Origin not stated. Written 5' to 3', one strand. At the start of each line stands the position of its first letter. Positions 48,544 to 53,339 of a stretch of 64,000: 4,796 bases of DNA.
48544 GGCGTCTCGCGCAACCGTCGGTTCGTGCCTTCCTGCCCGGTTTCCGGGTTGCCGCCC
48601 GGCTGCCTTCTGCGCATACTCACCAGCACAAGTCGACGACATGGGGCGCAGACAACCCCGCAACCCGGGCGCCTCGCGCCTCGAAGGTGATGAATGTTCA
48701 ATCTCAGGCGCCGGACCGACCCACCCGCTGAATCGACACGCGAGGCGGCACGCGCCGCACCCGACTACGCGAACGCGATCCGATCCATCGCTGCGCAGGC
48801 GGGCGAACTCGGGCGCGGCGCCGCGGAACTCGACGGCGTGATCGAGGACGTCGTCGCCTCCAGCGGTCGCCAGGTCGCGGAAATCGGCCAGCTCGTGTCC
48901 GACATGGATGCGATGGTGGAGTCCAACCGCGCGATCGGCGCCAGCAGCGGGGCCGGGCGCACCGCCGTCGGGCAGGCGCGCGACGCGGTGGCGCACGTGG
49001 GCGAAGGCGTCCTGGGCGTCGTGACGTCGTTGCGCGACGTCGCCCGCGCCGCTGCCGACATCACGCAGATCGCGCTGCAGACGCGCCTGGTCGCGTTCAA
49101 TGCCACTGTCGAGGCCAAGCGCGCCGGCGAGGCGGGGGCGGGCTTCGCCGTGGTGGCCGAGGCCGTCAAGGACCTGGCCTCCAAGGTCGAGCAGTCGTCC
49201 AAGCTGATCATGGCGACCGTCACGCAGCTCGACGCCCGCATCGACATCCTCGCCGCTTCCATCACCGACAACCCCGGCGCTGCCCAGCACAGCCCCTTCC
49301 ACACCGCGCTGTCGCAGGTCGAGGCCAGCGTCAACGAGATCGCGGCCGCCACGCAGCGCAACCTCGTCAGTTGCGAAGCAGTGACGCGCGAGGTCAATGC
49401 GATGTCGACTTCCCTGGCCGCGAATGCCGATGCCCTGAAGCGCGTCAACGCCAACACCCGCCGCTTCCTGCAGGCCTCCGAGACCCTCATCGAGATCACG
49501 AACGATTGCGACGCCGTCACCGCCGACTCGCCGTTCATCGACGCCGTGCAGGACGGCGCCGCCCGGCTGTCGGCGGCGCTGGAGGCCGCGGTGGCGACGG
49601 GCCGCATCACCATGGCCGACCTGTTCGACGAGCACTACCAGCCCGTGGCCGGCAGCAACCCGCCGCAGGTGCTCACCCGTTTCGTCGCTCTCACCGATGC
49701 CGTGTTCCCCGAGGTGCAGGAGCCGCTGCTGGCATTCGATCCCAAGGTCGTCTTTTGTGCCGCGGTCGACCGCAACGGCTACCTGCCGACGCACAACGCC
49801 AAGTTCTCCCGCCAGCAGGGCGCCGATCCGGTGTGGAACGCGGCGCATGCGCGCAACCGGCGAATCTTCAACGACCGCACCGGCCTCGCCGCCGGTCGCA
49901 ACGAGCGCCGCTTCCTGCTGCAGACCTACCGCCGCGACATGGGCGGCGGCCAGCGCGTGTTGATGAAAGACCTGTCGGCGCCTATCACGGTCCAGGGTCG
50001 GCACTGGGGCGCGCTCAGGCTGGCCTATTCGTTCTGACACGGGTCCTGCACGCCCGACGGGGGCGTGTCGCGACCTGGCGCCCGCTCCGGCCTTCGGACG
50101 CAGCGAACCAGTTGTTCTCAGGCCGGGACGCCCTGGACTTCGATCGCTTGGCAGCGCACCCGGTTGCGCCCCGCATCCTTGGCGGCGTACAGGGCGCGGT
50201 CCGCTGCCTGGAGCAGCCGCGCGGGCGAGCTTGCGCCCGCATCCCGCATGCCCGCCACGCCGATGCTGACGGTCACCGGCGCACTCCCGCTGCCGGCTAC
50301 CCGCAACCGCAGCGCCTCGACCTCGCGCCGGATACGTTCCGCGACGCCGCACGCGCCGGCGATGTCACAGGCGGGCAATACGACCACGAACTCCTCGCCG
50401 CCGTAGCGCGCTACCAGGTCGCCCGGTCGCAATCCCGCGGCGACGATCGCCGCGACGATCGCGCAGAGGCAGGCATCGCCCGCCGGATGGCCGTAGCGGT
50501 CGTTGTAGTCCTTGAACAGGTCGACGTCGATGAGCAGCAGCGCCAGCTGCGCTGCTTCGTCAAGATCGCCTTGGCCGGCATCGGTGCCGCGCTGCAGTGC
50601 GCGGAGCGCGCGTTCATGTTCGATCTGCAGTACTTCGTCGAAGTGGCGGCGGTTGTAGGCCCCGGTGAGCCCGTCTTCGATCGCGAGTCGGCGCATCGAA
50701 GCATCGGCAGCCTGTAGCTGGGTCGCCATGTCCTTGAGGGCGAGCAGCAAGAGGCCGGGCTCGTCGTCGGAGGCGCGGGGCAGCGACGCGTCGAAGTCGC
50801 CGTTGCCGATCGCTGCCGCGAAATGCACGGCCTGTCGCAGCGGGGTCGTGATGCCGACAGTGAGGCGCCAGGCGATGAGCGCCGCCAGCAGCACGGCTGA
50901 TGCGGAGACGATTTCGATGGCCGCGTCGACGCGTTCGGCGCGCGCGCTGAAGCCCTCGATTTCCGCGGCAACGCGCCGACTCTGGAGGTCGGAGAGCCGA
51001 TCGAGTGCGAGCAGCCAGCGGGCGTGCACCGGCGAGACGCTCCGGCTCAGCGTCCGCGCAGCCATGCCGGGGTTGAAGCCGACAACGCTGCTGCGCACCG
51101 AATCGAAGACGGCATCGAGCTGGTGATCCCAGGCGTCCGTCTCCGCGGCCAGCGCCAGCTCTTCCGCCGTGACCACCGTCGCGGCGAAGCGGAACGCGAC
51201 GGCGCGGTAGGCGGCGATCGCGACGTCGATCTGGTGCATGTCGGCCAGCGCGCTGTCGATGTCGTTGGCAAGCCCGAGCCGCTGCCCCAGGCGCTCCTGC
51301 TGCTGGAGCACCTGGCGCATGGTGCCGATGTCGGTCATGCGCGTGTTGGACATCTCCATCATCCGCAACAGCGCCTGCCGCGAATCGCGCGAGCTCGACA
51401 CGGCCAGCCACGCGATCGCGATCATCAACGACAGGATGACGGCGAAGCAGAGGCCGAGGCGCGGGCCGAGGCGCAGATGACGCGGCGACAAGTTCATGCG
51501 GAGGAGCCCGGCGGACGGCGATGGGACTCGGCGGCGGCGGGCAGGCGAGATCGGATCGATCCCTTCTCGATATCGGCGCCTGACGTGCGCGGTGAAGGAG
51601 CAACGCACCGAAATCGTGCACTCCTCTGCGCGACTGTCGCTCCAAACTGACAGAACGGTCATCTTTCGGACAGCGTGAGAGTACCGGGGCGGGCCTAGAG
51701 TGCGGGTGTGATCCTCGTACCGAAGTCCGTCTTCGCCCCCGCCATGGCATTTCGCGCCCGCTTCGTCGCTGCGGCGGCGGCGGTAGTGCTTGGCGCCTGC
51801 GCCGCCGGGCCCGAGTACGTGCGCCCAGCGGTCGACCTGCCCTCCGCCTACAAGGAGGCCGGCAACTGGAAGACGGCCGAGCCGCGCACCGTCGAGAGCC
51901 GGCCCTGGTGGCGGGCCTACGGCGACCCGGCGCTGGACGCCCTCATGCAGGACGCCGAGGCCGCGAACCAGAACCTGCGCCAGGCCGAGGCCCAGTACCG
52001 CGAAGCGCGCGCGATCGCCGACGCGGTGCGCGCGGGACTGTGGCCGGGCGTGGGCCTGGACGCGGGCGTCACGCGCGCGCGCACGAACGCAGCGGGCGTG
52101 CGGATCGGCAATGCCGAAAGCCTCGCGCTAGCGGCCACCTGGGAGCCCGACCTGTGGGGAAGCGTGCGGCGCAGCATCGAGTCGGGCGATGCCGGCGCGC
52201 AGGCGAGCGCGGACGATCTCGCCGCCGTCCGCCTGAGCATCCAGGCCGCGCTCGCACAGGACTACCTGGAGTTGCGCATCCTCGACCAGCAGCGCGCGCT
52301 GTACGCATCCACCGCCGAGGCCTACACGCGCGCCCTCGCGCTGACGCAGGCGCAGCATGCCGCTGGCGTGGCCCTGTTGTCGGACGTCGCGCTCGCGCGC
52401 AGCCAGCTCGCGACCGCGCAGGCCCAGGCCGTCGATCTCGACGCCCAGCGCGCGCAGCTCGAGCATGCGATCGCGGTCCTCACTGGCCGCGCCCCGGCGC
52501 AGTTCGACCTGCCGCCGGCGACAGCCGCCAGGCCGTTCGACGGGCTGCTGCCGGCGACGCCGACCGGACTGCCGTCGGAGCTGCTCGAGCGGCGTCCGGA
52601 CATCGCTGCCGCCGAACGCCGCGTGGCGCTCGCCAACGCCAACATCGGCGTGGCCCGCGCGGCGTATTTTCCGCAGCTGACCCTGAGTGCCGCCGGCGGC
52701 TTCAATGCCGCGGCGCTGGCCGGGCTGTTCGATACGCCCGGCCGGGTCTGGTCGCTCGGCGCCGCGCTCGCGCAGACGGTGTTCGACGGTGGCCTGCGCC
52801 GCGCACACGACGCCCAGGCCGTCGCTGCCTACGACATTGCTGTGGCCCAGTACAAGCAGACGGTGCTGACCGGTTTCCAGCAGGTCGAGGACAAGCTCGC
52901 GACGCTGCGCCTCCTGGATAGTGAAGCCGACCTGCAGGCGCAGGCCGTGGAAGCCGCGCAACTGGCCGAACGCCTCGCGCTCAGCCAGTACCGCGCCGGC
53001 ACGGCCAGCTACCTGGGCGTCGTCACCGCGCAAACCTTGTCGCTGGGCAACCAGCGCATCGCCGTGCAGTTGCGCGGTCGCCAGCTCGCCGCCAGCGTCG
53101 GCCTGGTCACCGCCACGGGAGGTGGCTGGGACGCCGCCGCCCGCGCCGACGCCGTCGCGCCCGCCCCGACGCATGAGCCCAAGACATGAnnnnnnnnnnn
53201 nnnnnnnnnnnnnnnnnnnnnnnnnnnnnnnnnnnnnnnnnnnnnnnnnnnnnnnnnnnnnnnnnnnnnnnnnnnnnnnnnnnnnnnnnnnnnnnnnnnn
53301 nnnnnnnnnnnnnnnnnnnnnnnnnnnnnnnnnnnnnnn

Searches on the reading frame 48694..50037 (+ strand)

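Call 6: search_protein_families(library=pfam, proteins=[window:48694-50037:+])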
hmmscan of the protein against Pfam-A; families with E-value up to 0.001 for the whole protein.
window:48694-50037:+ (447 aa): 1 family
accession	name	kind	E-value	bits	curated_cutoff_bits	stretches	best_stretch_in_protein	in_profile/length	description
PF00015.26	MCPsignal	-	4.4e-18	66.2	34.6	1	123-254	42-164/172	Methyl-accepting chemotaxis protein (MCP) signalling domain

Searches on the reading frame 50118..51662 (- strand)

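Call 6: search_protein_families(library=pfam, proteins=[window:50118-51662:-])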
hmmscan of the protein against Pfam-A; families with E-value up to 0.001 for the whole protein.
window:50118-51662:- (514 aa): 2 families
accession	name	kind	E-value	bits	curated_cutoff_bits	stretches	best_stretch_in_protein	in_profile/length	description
PF00990.26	GGDEF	-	8.9e-41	139.8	23.8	1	328-501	2-161/161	Diguanylate cyclase, GGDEF domain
PF00672.30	HAMP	-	0.00036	21.2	25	1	271-318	6-53/53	HAMP domain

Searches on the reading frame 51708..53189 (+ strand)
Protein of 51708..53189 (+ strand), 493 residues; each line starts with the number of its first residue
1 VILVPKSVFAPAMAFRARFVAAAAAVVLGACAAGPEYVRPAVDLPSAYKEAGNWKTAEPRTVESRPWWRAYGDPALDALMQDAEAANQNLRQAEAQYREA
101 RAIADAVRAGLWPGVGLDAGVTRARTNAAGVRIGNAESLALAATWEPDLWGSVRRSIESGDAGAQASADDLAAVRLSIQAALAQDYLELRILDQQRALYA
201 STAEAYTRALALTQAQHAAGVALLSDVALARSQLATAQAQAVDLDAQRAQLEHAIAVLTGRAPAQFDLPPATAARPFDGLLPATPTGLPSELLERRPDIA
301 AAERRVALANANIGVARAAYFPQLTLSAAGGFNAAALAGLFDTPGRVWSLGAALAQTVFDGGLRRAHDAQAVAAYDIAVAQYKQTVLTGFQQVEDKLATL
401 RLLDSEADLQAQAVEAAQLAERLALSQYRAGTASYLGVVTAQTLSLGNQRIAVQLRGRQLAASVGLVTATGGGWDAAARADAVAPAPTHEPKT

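Call 6: search_protein_families(library=pfam, proteins=[window:51708-53189:+])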
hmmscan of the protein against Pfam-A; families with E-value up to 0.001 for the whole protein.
window:51708-53189:+ (493 aa): 1 family
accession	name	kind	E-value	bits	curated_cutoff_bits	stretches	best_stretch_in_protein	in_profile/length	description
PF02321.23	OEP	-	4.6e-39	134.6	22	2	290-443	6-159/187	Outer membrane efflux protein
